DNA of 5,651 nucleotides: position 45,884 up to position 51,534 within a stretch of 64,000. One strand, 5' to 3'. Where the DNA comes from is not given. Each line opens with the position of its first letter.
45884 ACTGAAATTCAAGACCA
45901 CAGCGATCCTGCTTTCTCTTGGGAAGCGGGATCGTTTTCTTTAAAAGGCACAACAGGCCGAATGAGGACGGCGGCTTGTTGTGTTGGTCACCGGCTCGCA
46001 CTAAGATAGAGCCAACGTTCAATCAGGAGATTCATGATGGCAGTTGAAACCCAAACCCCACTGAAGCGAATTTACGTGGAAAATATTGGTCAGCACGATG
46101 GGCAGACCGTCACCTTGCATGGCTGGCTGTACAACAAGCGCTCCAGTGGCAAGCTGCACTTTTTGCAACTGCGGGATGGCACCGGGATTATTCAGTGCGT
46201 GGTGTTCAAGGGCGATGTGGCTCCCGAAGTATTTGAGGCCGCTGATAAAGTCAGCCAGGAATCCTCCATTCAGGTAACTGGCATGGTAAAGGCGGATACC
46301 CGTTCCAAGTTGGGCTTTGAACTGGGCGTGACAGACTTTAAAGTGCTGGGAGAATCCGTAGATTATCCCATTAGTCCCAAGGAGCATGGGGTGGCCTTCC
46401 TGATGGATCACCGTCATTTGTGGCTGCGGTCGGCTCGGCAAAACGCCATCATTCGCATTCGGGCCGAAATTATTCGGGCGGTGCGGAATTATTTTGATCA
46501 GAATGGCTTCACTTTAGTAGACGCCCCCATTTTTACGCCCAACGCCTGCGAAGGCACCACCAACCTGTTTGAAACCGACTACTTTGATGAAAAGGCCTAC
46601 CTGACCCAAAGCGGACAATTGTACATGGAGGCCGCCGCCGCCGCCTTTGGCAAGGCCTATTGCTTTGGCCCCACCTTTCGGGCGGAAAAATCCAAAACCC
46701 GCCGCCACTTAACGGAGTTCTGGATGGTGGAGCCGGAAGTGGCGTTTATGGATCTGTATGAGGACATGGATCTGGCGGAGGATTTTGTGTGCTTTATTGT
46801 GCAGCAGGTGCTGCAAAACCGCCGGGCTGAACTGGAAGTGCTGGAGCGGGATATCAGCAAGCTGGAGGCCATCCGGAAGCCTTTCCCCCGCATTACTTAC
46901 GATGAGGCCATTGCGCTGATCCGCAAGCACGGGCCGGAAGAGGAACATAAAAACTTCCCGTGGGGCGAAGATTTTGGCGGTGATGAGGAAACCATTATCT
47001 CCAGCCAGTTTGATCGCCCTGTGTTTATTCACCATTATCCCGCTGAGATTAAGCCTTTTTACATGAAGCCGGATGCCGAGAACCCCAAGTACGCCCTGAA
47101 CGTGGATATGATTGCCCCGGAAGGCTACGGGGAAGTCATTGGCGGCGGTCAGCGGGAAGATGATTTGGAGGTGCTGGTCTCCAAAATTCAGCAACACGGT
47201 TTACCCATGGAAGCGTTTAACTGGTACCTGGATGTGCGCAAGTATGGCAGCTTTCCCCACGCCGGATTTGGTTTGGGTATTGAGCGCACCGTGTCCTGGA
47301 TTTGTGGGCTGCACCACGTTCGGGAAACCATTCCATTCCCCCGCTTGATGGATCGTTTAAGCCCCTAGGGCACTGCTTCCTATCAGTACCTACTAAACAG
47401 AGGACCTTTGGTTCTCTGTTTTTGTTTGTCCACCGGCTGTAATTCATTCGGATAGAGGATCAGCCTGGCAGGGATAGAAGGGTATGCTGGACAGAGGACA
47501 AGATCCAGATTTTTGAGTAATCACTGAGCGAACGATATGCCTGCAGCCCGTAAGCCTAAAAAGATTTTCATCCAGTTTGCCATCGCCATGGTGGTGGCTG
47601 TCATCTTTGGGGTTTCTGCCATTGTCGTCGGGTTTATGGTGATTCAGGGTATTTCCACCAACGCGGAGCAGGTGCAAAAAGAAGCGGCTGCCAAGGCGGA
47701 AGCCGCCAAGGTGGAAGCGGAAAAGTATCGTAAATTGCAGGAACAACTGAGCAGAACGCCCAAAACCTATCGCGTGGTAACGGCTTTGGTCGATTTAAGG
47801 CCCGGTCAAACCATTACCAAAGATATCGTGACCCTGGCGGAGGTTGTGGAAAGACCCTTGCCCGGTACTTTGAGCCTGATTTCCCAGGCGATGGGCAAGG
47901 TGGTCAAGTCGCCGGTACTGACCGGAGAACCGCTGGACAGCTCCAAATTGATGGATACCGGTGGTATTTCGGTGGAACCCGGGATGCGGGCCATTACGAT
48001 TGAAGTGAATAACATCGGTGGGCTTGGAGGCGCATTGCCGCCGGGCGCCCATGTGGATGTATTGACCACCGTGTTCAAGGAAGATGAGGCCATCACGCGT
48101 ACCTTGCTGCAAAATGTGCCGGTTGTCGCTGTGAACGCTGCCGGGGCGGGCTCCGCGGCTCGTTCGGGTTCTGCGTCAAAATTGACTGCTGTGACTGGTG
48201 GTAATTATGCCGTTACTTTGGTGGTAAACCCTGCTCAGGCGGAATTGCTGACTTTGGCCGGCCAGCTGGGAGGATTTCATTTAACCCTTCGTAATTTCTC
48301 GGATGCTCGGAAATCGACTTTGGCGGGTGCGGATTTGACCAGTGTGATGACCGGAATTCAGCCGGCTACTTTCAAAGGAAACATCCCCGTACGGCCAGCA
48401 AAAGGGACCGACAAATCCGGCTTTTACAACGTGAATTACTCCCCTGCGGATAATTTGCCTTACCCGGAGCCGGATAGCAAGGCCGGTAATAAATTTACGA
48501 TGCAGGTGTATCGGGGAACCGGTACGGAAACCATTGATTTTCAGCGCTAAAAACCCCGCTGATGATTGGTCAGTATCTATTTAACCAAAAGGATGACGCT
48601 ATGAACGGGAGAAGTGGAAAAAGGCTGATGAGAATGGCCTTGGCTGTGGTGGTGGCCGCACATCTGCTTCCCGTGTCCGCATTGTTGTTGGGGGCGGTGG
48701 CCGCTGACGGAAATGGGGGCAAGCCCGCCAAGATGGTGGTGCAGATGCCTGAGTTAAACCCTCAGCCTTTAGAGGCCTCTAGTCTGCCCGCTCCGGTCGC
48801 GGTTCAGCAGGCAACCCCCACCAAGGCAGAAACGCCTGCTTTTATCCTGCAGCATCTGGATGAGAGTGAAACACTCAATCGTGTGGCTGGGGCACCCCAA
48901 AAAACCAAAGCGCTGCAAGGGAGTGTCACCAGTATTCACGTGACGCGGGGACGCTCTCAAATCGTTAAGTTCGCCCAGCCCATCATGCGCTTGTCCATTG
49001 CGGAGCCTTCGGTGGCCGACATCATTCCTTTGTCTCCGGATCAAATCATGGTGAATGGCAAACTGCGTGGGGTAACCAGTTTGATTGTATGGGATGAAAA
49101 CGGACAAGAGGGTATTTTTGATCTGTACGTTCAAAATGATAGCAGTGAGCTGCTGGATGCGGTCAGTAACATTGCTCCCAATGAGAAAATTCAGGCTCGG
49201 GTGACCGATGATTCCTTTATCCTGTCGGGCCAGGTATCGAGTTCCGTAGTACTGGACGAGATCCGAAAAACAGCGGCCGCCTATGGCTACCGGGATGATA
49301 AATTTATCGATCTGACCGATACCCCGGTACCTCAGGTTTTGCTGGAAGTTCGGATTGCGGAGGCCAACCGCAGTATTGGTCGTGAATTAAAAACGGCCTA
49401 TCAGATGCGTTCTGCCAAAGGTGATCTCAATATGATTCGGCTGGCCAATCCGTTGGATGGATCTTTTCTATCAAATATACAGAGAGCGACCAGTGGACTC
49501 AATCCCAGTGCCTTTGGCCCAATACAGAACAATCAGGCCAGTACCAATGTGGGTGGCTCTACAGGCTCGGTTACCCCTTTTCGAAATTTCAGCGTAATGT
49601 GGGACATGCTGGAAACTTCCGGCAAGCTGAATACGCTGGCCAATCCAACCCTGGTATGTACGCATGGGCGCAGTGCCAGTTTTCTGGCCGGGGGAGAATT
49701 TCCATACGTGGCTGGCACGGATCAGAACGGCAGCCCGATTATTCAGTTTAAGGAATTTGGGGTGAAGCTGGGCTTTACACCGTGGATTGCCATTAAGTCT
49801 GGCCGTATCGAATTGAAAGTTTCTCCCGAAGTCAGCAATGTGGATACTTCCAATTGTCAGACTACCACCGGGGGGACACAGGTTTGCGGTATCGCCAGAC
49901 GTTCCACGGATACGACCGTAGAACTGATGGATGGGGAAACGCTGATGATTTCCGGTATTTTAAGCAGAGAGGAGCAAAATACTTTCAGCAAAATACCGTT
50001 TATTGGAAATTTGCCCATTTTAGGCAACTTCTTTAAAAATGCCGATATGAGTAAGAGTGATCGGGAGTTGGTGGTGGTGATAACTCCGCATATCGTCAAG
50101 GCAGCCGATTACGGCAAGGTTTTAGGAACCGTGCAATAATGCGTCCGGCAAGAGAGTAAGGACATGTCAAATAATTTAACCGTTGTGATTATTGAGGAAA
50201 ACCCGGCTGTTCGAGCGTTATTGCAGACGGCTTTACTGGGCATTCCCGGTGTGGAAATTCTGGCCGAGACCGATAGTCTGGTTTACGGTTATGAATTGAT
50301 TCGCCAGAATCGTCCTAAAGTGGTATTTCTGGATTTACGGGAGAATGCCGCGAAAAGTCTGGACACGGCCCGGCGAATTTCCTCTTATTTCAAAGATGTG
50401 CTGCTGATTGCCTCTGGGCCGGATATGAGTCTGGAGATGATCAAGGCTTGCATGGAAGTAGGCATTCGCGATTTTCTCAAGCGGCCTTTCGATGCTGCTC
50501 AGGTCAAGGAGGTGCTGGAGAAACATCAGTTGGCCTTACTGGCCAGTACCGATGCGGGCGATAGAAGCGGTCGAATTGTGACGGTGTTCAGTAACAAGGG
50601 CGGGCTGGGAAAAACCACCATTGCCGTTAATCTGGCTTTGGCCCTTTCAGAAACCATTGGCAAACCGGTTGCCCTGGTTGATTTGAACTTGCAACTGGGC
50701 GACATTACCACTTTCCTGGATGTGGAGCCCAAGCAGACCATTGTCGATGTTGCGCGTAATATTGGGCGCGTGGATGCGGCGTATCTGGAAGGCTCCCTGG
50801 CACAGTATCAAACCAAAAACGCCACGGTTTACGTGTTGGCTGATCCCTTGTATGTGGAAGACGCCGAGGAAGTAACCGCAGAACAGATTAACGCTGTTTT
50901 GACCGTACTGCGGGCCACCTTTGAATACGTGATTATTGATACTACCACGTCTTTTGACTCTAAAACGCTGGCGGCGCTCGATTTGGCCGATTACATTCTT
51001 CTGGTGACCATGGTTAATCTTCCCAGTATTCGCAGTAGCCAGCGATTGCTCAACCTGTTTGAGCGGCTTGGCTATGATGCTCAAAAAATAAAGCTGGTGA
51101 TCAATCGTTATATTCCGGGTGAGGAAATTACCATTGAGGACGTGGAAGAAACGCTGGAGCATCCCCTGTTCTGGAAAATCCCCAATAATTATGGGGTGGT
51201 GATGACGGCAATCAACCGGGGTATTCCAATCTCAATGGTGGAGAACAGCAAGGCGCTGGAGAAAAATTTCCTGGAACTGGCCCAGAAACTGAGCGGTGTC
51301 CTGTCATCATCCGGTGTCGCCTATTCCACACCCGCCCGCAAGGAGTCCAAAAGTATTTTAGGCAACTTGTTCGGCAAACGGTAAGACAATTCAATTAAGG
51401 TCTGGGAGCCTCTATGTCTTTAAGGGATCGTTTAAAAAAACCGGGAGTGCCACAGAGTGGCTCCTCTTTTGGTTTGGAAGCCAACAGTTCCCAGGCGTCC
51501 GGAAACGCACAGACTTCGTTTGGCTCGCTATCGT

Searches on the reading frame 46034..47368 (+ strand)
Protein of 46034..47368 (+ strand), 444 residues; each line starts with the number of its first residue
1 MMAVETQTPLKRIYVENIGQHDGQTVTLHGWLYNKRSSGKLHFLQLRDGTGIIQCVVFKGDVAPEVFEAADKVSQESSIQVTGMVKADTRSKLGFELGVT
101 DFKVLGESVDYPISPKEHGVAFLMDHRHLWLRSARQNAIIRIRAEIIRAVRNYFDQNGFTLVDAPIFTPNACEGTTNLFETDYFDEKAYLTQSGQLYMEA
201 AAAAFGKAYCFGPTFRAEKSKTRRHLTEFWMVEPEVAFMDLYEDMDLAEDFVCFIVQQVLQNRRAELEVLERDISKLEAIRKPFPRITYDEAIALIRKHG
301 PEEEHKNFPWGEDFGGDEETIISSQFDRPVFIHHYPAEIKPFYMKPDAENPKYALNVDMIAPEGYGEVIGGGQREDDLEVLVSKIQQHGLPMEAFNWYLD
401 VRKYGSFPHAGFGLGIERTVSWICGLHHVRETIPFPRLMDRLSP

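Call 70: search_protein_families(library=pfam, proteins=[window:46034-47368:+], max_evalue=0.00001)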
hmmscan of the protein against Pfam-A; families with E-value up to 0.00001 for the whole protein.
window:46034-47368:+ (444 aa): 2 families
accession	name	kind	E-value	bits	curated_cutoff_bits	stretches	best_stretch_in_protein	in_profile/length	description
PF00152.25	tRNA-synt_2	-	5.3e-73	246.2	25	1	123-437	5-306/308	tRNA synthetases class II (D, K and N)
PF01336.31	tRNA_anti-codon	-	2.5e-17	63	27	1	26-105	1-75/75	OB-fold nucleic acid binding domain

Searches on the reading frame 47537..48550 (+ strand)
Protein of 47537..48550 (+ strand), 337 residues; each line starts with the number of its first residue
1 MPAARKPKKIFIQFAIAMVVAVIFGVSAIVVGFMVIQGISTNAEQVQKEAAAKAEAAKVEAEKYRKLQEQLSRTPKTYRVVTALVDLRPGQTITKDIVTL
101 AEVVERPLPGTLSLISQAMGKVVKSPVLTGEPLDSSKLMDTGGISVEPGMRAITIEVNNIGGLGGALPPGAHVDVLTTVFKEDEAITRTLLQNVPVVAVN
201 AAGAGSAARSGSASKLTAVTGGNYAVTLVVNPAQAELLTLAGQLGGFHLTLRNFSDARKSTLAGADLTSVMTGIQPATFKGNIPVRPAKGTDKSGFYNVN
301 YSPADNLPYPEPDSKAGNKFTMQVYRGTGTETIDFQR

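Call 70: search_protein_families(library=pfam, proteins=[window:47537-48550:+], max_evalue=0.00001)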
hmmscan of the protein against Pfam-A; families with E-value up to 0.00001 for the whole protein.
window:47537-48550:+ (337 aa): 2 families
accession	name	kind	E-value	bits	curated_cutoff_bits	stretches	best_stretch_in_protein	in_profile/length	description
PF16976.10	RcpC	-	4.7e-21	75.3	28.8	1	146-252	7-114/114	Flp pilus assembly protein RcpC/CpaB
PF08666.17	SAF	-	6.7e-09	36.6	21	1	79-138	2-62/63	SAF domain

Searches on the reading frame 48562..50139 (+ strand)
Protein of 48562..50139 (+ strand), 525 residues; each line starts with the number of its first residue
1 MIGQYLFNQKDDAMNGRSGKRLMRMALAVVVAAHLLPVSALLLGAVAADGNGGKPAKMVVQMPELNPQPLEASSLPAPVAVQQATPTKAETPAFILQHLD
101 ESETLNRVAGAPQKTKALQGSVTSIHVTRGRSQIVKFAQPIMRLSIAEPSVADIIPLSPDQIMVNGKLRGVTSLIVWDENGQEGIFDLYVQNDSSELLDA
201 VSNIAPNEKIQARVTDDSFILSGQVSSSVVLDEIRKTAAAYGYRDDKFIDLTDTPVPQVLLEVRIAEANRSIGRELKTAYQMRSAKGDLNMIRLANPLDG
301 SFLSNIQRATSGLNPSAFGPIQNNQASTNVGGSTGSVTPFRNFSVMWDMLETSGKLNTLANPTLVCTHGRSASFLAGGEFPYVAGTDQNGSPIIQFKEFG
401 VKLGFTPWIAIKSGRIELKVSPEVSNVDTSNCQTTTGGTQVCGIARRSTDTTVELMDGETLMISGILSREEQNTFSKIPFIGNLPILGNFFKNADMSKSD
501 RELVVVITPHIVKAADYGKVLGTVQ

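Call 70: search_protein_families(library=pfam, proteins=[window:48562-50139:+], max_evalue=0.00001)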
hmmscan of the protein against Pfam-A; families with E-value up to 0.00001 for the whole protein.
window:48562-50139:+ (525 aa): 2 families
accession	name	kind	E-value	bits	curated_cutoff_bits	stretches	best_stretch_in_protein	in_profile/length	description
PF00263.26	Secretin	-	2.1e-42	145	27.5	1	350-513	2-169/169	Bacterial type II and III secretion system protein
PF13629.12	T2SS-T3SS_pil_N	-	1.3e-17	63.6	23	1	124-183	4-63/72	Pilus formation protein N terminal region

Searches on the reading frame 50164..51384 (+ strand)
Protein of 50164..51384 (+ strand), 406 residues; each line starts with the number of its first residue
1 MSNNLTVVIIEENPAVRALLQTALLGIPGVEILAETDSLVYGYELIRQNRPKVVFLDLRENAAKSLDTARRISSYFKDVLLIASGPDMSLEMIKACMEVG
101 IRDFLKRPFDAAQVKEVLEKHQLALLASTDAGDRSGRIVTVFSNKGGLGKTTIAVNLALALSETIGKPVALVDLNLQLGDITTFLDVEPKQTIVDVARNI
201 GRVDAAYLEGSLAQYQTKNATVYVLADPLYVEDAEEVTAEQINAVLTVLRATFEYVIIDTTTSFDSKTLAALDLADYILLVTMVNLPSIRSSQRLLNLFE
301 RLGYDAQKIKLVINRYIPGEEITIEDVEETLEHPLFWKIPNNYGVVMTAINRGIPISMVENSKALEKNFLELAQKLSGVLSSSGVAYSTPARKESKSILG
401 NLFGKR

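Call 70: search_protein_families(library=pfam, proteins=[window:50164-51384:+], max_evalue=0.00001)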
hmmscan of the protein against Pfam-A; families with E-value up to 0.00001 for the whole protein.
window:50164-51384:+ (406 aa): 6 families
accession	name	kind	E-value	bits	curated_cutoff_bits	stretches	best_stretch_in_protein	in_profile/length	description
PF13614.12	AAA_31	-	4.6e-16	59.7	27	1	137-302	2-167/177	AAA domain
PF01656.29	CbiA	-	6.4e-13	49.2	25.4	1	139-345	1-115/125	CobQ/CobB/MinD/ParA nucleotide binding domain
PF00072.30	Response_reg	-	4e-10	40.3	30.2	1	7-118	1-110/111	Response regulator receiver domain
PF10609.15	ParA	-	3.8e-09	36.8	27.1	1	137-192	4-58/246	NUBPL iron-transfer P-loop NTPase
PF09140.17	MipZ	-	1.2e-08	35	20.7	1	139-285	3-130/262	ATPase MipZ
PF00142.24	Fer4_NifH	-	8.6e-06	25.9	25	0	143-204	6-66/271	4Fe-4S iron sulfur cluster binding proteins, NifH/frxC family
